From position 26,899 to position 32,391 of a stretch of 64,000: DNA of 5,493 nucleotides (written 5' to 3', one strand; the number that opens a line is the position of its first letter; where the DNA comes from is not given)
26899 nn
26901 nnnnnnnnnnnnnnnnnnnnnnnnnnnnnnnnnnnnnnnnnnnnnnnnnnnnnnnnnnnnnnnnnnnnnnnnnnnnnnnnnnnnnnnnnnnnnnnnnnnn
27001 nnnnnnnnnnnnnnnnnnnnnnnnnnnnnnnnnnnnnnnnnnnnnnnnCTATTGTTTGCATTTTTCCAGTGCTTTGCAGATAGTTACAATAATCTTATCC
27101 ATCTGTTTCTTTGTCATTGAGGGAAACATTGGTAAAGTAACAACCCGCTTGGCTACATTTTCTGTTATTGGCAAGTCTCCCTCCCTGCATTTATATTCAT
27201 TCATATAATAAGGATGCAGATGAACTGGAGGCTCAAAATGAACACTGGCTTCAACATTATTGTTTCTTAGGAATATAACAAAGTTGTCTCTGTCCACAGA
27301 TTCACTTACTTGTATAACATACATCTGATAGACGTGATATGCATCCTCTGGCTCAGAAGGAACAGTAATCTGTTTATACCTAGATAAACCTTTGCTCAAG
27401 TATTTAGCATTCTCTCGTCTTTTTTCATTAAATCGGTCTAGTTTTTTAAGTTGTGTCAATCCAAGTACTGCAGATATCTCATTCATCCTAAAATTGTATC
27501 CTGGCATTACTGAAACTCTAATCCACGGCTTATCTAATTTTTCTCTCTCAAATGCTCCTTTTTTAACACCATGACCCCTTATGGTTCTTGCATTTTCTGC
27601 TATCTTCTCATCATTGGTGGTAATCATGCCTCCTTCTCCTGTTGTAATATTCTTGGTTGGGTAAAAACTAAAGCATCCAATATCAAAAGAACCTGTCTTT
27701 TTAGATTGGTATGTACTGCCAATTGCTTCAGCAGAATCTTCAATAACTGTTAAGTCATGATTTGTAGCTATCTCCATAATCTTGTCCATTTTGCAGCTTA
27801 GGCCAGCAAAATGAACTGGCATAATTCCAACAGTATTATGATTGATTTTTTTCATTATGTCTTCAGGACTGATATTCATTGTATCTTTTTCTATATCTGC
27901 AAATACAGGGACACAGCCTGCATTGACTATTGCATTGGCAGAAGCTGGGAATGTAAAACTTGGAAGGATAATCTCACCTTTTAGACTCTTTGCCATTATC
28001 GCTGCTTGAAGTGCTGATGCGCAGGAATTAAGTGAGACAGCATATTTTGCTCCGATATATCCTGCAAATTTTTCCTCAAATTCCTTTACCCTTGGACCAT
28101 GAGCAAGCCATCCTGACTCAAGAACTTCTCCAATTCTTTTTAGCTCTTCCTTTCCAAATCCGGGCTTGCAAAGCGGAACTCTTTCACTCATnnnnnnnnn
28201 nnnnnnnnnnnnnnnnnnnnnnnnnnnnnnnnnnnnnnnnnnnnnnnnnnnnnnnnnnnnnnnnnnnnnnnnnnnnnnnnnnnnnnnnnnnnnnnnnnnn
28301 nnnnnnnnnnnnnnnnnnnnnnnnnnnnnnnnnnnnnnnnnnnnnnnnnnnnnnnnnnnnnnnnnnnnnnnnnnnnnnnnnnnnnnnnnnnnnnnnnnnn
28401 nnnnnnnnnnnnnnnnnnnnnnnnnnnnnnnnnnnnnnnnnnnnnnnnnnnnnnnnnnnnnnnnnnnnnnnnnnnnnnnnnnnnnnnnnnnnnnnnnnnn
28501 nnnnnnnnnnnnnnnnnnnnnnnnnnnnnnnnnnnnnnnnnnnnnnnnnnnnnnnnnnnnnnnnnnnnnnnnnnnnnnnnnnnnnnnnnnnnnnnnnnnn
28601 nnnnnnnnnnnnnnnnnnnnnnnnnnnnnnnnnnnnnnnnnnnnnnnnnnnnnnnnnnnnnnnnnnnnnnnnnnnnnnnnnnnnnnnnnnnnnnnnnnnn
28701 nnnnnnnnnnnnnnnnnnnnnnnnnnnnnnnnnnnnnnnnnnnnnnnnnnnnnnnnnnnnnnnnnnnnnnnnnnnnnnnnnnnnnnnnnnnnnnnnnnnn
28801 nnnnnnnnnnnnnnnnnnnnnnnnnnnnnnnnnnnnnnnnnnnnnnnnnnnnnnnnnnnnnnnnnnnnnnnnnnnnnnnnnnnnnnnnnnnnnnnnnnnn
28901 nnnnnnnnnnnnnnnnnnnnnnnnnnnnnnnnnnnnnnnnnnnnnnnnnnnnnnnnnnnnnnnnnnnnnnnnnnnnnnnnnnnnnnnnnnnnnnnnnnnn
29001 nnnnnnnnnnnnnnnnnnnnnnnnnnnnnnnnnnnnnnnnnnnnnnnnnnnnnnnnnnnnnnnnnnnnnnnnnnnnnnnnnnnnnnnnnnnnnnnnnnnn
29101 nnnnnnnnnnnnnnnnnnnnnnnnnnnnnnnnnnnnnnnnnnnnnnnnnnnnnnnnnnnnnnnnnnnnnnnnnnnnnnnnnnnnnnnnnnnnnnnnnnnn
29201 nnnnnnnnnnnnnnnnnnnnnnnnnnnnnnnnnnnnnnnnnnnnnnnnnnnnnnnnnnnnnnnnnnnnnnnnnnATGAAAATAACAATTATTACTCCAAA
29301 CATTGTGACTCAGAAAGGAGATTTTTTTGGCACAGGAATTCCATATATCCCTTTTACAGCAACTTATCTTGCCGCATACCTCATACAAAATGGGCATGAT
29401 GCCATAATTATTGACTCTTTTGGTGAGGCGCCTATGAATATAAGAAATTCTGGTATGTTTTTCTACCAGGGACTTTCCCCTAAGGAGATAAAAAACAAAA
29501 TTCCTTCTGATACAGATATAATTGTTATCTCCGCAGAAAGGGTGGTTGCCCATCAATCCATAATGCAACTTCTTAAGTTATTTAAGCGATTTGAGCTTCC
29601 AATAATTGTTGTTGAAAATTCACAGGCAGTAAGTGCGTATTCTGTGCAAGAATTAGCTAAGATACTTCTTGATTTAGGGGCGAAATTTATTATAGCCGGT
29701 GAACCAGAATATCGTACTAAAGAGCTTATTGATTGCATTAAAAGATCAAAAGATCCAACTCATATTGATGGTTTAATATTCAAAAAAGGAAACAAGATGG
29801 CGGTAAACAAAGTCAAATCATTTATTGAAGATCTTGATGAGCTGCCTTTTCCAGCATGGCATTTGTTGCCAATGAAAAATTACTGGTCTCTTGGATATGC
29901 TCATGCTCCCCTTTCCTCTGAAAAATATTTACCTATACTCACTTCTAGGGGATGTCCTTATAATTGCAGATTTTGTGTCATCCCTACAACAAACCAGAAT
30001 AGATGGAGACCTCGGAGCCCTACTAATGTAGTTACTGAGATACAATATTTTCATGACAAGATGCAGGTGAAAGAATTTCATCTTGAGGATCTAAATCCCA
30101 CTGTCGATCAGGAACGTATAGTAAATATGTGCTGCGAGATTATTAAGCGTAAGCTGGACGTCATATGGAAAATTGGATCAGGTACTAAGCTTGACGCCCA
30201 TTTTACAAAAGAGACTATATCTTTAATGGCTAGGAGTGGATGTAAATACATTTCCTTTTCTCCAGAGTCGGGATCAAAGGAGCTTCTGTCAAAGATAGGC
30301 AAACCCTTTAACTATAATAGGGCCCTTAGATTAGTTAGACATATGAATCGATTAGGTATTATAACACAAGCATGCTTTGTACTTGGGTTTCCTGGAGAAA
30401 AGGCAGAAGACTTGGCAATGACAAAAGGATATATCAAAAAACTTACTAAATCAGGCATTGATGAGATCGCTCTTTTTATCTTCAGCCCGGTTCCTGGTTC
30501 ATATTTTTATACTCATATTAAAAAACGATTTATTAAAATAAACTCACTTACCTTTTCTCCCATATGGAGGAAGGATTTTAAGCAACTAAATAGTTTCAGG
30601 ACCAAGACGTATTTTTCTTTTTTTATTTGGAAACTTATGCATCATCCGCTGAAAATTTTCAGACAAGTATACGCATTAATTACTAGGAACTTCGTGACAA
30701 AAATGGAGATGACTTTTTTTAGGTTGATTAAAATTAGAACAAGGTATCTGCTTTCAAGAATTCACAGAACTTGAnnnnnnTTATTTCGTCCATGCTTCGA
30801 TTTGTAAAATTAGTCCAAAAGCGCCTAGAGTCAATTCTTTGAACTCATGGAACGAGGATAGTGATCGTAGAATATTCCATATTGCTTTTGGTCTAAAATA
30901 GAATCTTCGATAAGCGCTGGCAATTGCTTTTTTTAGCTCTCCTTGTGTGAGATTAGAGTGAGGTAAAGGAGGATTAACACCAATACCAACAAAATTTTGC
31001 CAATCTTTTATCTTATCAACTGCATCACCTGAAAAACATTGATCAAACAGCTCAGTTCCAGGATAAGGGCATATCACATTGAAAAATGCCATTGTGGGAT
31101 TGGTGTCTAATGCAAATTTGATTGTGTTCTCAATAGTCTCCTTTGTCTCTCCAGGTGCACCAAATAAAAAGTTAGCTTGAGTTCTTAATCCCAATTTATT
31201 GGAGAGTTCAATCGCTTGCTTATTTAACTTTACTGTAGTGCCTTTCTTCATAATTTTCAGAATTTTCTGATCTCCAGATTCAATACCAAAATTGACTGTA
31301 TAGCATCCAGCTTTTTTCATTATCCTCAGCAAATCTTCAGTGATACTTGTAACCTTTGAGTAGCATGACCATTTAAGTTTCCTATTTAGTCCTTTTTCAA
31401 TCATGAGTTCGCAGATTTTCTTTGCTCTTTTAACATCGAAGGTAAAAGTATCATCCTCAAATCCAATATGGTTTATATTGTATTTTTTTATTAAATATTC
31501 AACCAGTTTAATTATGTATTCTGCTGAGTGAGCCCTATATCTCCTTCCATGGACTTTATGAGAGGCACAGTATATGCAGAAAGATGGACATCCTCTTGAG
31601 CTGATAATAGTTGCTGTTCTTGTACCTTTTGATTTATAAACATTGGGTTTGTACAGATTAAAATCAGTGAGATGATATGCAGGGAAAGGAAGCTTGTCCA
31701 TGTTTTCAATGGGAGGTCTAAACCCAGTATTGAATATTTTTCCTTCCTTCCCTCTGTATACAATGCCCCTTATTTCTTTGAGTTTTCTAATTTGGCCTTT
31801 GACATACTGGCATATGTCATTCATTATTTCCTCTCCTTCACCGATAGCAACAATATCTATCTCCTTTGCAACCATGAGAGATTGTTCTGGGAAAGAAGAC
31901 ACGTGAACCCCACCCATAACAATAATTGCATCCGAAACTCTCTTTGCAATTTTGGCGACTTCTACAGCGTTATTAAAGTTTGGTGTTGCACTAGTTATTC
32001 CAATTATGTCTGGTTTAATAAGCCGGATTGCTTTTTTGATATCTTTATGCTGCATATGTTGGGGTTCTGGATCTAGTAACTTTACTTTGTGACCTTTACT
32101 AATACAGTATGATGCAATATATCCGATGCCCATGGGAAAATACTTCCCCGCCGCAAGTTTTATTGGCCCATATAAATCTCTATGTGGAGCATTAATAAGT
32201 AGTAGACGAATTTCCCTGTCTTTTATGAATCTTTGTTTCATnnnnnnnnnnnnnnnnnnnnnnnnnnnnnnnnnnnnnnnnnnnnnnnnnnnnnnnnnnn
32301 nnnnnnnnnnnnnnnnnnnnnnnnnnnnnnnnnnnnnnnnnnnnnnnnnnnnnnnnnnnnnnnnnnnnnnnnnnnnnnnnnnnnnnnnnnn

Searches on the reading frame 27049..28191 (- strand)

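Call 84: search_protein_families(library=pfam, proteins=[window:27049-28191:-], max_evalue=0.00001)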
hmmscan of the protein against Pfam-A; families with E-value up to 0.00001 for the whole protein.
window:27049-28191:- (380 aa): 1 family
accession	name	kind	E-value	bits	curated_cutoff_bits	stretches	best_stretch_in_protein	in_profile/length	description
PF01041.23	DegT_DnrJ_EryC1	-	7.8e-122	407.4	19.8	1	13-370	4-358/360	DegT/DnrJ/EryC1/StrS aminotransferase family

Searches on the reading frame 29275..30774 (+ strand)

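Call 84: search_protein_families(library=pfam, proteins=[window:29275-30774:+], max_evalue=0.00001)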
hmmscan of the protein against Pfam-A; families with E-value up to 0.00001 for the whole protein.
window:29275-30774:+ (499 aa): 1 family
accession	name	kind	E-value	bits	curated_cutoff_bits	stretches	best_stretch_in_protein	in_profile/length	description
PF04055.27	Radical_SAM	-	1.3e-19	71.4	29.5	1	222-383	2-162/166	Radical SAM superfamily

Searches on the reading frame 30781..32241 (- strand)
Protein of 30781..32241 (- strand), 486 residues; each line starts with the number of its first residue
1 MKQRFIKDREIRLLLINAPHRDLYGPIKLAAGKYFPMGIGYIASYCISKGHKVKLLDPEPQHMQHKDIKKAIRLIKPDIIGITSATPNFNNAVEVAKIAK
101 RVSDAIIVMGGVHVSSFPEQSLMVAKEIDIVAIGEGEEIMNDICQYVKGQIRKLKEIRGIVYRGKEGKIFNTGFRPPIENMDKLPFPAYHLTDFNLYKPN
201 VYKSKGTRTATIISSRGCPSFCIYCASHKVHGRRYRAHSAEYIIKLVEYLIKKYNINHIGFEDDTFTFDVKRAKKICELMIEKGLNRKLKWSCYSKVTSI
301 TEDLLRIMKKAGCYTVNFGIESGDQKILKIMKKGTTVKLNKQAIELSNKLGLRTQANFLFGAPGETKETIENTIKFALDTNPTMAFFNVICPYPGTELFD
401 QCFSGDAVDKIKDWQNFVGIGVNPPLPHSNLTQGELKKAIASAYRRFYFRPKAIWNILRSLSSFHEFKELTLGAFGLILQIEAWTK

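Call 84: search_protein_families(library=pfam, proteins=[window:30781-32241:-], max_evalue=0.00001)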
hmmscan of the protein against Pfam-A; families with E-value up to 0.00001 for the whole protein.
window:30781-32241:- (486 aa): 2 families
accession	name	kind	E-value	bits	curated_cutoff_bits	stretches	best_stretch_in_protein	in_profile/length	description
PF04055.27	Radical_SAM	-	4.2e-28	99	29.5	1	212-377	1-166/166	Radical SAM superfamily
PF02310.24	B12-binding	-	1.9e-20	73.4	32.1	1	31-141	9-118/121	B12 binding domain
